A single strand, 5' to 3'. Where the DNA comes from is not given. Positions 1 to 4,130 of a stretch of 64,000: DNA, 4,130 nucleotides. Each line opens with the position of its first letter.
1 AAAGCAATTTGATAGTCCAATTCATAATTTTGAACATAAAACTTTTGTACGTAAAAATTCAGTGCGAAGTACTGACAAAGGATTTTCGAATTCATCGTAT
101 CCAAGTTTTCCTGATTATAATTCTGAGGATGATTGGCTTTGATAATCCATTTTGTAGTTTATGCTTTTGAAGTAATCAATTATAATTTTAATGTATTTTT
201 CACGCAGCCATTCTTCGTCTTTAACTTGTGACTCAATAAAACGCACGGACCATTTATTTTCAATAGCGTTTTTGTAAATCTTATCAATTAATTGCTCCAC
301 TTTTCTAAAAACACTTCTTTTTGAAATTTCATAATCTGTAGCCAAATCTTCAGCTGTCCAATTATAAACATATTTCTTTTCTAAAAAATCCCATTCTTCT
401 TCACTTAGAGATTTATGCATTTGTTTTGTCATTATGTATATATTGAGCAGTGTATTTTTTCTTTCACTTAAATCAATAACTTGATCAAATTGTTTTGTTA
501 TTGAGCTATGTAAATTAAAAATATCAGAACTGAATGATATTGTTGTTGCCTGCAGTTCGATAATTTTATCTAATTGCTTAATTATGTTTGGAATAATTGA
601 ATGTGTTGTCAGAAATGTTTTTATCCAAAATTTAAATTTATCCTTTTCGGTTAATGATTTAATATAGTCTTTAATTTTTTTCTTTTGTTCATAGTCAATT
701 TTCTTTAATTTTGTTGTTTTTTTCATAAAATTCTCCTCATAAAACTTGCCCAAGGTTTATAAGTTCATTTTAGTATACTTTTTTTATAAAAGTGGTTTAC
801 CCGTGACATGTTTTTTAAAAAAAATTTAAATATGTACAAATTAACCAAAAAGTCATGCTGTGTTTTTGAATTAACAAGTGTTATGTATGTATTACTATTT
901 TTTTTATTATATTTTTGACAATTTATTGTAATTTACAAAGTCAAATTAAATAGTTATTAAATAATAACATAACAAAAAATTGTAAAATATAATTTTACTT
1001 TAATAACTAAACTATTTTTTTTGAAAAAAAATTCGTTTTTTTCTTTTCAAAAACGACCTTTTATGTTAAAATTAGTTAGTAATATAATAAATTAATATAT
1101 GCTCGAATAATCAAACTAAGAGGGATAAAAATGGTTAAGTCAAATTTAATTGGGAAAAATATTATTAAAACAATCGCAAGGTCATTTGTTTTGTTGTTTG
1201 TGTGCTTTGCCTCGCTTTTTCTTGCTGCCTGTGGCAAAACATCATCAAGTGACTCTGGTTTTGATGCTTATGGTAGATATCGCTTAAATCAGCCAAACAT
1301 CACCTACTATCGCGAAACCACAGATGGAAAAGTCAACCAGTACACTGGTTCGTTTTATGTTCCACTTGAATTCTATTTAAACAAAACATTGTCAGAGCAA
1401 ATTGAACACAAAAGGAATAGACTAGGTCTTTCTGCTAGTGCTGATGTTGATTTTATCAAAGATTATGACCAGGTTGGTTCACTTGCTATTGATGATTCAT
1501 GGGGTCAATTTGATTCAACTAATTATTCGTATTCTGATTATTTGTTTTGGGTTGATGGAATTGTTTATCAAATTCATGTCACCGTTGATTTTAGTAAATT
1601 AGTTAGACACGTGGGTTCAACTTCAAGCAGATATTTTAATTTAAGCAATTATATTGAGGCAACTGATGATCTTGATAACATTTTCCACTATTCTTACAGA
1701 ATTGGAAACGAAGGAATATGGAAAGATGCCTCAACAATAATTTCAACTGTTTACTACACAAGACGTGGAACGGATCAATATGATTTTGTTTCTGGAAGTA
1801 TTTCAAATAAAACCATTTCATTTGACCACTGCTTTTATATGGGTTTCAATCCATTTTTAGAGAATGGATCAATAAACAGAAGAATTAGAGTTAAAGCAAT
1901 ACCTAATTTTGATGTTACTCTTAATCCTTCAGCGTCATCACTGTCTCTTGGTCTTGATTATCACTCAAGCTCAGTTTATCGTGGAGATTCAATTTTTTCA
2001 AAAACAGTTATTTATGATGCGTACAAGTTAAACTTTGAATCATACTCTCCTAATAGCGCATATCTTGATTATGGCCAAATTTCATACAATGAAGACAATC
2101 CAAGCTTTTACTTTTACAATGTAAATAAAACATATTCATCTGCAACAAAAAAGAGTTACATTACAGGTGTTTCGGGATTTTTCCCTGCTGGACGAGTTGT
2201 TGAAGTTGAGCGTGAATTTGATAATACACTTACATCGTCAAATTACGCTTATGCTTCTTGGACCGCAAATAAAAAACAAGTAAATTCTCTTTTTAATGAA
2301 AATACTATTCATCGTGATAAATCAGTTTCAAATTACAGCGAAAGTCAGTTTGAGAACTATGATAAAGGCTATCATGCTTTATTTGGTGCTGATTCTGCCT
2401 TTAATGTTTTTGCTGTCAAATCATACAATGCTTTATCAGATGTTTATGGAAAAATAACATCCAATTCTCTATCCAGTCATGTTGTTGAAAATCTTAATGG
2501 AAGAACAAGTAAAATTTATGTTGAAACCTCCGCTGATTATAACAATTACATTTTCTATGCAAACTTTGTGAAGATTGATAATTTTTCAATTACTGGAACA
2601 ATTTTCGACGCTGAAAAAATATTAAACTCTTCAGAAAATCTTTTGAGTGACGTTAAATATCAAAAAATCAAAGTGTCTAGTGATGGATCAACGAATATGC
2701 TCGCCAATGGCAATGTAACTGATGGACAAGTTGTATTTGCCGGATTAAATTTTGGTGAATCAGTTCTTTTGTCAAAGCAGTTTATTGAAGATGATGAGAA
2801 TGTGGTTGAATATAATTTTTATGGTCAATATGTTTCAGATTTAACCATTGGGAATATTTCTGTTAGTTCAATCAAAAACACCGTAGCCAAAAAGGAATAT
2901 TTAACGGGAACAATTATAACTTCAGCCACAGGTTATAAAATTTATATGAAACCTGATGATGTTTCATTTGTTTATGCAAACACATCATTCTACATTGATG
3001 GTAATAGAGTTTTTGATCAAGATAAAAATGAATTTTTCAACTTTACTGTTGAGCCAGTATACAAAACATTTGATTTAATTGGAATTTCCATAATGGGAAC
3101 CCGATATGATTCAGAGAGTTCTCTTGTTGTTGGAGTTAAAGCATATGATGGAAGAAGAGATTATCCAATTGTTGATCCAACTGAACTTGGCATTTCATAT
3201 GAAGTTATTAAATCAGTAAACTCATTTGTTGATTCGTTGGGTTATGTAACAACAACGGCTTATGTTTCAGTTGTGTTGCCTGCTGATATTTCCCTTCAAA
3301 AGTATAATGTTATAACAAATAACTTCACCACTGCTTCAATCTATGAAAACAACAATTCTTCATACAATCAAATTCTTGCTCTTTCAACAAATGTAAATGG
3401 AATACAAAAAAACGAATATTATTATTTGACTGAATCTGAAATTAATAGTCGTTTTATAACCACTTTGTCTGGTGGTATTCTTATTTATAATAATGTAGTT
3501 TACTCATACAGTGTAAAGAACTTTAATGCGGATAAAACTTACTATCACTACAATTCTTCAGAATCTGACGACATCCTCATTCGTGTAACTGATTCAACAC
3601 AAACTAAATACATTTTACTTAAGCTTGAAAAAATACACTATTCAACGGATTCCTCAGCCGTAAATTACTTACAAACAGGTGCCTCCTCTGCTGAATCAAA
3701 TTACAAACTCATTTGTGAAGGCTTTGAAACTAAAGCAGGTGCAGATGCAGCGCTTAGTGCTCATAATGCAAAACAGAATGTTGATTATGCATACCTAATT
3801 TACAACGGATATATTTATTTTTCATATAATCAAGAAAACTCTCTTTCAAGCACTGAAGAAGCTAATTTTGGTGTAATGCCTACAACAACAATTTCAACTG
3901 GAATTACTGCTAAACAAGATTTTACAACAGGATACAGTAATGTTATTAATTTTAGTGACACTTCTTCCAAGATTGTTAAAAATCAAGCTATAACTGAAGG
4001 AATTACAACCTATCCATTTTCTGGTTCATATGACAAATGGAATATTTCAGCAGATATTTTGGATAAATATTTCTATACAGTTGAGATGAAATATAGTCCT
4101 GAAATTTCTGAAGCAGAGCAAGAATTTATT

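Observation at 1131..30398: A 9,755-codon uninterrupted ORF encoding a roughly 1.1-MDa lipoprotein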

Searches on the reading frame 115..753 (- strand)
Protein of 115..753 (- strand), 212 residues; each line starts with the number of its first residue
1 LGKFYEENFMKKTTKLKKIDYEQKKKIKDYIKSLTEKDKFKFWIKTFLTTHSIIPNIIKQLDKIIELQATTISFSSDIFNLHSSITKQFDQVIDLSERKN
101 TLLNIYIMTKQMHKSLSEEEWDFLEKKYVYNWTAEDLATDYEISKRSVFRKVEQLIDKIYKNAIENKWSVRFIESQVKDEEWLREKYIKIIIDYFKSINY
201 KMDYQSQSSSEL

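Call 10: search_protein_families(library=pfam, proteins=[window:115-753:-], max_evalue=0.001)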
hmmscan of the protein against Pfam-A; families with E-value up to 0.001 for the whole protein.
window:115-753:- (212 aa): 0 families

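Call 79: find_encoding_contigs(protein=window:115-753:-, flank=10000, max_places=4)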
Protein window:115-753:- (212 aa): 1 contig read that carries it; 1 place shown.
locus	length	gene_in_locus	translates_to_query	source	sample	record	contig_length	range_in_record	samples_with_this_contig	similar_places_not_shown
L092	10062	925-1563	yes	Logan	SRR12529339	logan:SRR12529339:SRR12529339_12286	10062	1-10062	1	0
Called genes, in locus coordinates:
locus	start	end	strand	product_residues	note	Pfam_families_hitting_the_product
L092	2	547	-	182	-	?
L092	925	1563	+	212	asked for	-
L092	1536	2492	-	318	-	-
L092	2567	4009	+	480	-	PF03237:Terminase_6N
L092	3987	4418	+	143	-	-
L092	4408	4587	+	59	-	-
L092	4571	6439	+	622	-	PF16510:P22_portal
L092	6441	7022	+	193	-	-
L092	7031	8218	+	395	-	-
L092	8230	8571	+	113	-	-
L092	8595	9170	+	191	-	-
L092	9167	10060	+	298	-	?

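Call 80: search_protein_families(library=phrogs, proteins=[L092:925-1563:+, L092:1536-2492:-, L092:2567-4009:+, L092:3987-4418:+, L092:4571-6439:+, L092:6441-7022:+, L092:7031-8218:+, L092:8230-8571:+, L092:8595-9170:+, L092:9167-10060:+], max_evalue=0.001)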
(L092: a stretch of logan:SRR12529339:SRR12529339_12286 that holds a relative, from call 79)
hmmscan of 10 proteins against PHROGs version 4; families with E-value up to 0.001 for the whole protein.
L092:925-1563:+ (212 aa): 1 family
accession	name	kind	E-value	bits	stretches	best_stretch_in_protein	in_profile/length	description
phrog_79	-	transcription regulation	0.00012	22.9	1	100-152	74-126/156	anti-termination protein Q-like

L092:1536-2492:- (318 aa): 0 families

L092:2567-4009:+ (480 aa): 5 families
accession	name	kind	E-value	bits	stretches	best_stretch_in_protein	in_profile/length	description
phrog_2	-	head and packaging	1.4e-30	107.7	1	34-451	267-596/807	terminase large subunit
phrog_5653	-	head and packaging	1.8e-20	74.5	1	261-449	8-182/199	terminase large subunit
phrog_31467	-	unknown function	3.7e-16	60.4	1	5-233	11-256/261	-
phrog_10250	-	head and packaging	6.3e-14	53.3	1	252-447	15-215/228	terminase large subunit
phrog_6672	-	head and packaging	1e-05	26.1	1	394-452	73-134/145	terminase large subunit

L092:3987-4418:+ (143 aa): 0 families

L092:4571-6439:+ (622 aa): 3 families
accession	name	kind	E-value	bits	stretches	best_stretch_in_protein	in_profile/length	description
phrog_156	-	head and packaging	4.8e-32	112.2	1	26-508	18-497/681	portal protein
phrog_332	-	connector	8.1e-09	35.4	1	111-407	105-368/560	head-tail adaptor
phrog_1216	-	head and packaging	8.2e-06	25.6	0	300-478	340-524/714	portal protein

L092:6441-7022:+ (193 aa): 0 families

L092:7031-8218:+ (395 aa): 2 families
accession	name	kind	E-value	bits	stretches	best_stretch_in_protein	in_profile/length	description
phrog_14242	-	head and packaging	9.9e-59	200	1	3-394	4-390/396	major head protein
phrog_9953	-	head and packaging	4.3e-21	76.6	1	212-391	139-328/329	major head protein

L092:8230-8571:+ (113 aa): 0 families

L092:8595-9170:+ (191 aa): 0 families

L092:9167-10060:+ (298 aa): 0 families

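Call 82: find_related_loci(query=L092:7031-8218:+, collection=viral_contigs, flank=10000)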
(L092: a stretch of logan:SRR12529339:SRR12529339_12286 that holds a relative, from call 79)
Query L092:7031-8218:+ (395 aa) in viral_contigs; peptide patterns used: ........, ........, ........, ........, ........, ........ (x = any residue, [..] = any of these).
27 stretches matched a pattern; 17 encode a relative of the query (tblastn E <= 1e-3); 17 distinct loci.
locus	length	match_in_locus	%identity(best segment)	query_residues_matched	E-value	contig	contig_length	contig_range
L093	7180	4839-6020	81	1-395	0e+0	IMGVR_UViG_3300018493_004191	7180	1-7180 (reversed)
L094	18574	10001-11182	81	1-395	0e+0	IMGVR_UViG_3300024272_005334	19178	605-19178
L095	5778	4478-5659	78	1-395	0e+0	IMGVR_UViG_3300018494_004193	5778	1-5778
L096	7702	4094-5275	75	1-395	0e+0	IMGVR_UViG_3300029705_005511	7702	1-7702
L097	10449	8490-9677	72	1-395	0e+0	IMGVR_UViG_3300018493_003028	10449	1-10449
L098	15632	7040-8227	72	1-395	0e+0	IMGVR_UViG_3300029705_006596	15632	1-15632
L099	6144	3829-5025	67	1-395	0e+0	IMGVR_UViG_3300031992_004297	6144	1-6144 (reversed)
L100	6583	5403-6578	71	1-387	0e+0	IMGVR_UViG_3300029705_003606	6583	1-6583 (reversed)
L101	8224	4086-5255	65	1-395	1e-179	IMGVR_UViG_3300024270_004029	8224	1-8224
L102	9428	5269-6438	63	1-395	9e-169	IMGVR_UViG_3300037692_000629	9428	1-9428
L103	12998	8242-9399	63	1-392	6e-164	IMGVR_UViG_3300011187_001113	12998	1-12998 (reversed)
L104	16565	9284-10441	61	1-395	1e-154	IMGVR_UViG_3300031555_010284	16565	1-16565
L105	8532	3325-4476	62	1-392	8e-151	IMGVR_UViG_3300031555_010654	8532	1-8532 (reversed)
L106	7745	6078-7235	58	1-390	1e-150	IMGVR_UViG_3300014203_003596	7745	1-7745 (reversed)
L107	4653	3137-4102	51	67-395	2e-107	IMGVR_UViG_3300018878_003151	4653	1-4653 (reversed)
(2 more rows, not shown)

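Call 87: search_protein_families(library=phrogs, proteins=[L094:12173-13570:+, L094:13573-14595:+, L094:14369-15826:+, L094:15759-16607:+, L094:16604-16861:+, L094:16930-17364:+, L094:11225-11614:+, L094:11595-12182:+, L094:4337-5311:-, L094:3786-4364:+], max_evalue=0.01)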
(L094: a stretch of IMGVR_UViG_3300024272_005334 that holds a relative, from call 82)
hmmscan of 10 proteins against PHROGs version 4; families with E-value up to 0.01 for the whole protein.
L094:12173-13570:+ (465 aa): 0 families

L094:13573-14595:+ (340 aa): 0 families

L094:14369-15826:+ (485 aa): 0 families

L094:15759-16607:+ (282 aa): 0 families

L094:16604-16861:+ (85 aa): 0 families

L094:16930-17364:+ (144 aa): 1 family
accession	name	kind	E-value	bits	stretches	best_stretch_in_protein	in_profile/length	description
phrog_297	-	lysis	5.7e-08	33.8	1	2-67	10-77/176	holin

L094:11225-11614:+ (129 aa): 1 family
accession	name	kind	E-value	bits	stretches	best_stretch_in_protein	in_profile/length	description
phrog_5482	-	unknown function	0.0022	17.8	1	27-73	285-332/341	-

L094:11595-12182:+ (195 aa): 0 families

L094:4337-5311:- (324 aa): 0 families

L094:3786-4364:+ (192 aa): 4 families
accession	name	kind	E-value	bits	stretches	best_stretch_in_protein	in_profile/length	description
phrog_36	-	transcription regulation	9.5e-11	42.7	1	27-141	57-183/220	transcriptional regulator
phrog_1740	-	transcription regulation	6.3e-09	35.9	1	53-153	116-224/567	RNA polymerase sigma factor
phrog_248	-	transcription regulation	0.00013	23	1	26-139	25-131/161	transcriptional activator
phrog_13787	-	unknown function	0.0055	17.9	0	70-142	91-165/172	-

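Call 88: search_protein_families(library=pfam, proteins=[L094:12173-13570:+, L094:14369-15826:+], max_evalue=0.001)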
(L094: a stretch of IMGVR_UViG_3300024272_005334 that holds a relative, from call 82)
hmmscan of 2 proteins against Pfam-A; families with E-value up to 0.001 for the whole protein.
L094:12173-13570:+ (465 aa): 0 families

L094:14369-15826:+ (485 aa): 0 families

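Call 126: search_dna_similar(query=L092:7031-8218:+, collection=phages, mode=protein, max_evalue=0.00001, max_rows=10)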
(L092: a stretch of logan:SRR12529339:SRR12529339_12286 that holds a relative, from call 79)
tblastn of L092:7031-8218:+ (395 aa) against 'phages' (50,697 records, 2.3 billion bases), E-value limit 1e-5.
Records with a match: 14; places in all: 14; records where one place covers at least 80% of the query: 14.
Best place of each record, by identity: <60% 14.
By first word of the organism name: Arthrobacter 8; Caudoviricetes 3; Microbacterium 2; Cellulosimicrobium 1.
By host as written in the record: Arthrobacter sp. ATCC 21022 8; - 3; Microbacterium paraoxydans NRRL B-14843 2; Cellulosimicrobium sp. 1.
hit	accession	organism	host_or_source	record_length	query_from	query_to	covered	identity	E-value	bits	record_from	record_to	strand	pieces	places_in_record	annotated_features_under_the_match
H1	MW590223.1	Cellulosimicrobium phage DS1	Cellulosimicrobium sp.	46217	3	394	99%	30.1%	7e-34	139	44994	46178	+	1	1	hypothetical protein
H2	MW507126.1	Microbacterium phage Shocker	Microbacterium paraoxydans NRRL B-14843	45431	3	392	99%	29.6%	9e-37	148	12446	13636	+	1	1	23: major capsid protein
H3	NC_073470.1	Microbacterium phage Shocker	Microbacterium paraoxydans NRRL B-14843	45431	3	392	99%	29.6%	9e-37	148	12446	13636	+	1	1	23: major capsid protein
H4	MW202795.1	Caudoviricetes sp.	Manatee Spring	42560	3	394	99%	26.7%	5e-29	125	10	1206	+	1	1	major capsid protein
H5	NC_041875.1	Arthrobacter phage Jasmine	Arthrobacter sp. ATCC 21022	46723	3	394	99%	25.2%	1e-23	109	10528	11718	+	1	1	17: major head protein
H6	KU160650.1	Arthrobacter phage Jasmine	Arthrobacter sp. ATCC 21022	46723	3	394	99%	25.2%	1e-23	109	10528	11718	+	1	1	17: major capsid protein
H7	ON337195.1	Arthrobacter phage Casserole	Arthrobacter sp. ATCC 21022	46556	3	394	99%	24.6%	5e-23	107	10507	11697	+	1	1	15: major capsid protein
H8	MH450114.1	Arthrobacter phage Brad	Arthrobacter sp. ATCC 21022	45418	3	394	99%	24.6%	7e-23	106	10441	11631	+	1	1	15: major capsid protein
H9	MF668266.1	Arthrobacter phage Adat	Arthrobacter sp. ATCC 21022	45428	3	394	99%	24.6%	7e-23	106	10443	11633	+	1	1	major capsid protein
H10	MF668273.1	Arthrobacter phage GurgleFerb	Arthrobacter sp. ATCC 21022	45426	3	394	99%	24.6%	7e-23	106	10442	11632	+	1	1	major capsid protein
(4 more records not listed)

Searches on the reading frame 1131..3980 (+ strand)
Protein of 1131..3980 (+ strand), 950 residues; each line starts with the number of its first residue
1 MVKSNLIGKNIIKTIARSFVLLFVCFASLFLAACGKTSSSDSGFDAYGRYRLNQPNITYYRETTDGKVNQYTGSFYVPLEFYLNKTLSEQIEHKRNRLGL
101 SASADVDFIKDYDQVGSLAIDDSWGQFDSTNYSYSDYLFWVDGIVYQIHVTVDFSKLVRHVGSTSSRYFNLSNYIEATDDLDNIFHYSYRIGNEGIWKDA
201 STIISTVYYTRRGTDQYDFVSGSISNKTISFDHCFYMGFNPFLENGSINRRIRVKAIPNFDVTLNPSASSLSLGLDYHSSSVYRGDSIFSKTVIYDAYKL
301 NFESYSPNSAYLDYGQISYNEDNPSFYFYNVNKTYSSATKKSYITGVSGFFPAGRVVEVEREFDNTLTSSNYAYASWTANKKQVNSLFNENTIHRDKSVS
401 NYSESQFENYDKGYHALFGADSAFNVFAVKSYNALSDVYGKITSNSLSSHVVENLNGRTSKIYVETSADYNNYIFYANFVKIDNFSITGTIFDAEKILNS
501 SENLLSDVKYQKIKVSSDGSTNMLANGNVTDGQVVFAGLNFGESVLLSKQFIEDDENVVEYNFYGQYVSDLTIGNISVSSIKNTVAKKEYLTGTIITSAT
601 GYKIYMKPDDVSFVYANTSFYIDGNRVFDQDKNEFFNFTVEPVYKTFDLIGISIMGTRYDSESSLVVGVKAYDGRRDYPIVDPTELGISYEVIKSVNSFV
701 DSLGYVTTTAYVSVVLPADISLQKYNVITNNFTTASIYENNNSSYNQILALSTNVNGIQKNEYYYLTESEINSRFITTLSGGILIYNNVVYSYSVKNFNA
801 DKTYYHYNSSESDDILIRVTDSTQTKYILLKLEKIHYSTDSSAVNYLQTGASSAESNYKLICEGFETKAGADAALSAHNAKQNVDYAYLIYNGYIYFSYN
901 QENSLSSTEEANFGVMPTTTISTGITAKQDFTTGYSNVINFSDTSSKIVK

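Call 107: find_related_loci(query=A9, collection=metagenome_contigs, flank=10000)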
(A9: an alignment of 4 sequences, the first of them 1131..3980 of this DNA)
Query A9 (950 aa) in metagenome_contigs; peptide patterns used: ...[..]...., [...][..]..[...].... (x = any residue, [..] = any of these).
129 stretches matched a pattern, but none encodes a relative of the query by tblastn (E <= 1e-3).

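Call 109: find_related_loci(query=A9, collection=genome_contigs, flank=10000)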
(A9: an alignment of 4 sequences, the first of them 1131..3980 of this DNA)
Query A9 (950 aa) in genome_contigs; peptide patterns used: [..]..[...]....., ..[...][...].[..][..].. (x = any residue, [..] = any of these).
59 stretches matched a pattern; 2 encode a relative of the query (tblastn E <= 1e-3); 2 distinct loci.
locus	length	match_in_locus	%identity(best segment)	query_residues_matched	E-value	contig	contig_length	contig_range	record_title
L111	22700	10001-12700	43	1-945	0e+0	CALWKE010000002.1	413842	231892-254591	MAG: uncultured Clostridia bacterium isolate BRZ_C__bin58 genome assembly, contig: BRZ_C__NODE_16_length_413842_cov_26.7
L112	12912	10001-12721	37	3-898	2e-154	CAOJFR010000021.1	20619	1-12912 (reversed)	MAG TPA_asm: uncultured Clostridia bacterium isolate SRR15604520_bin.43_metawrap_v1.3_MAG genome assembly, contig: NODE.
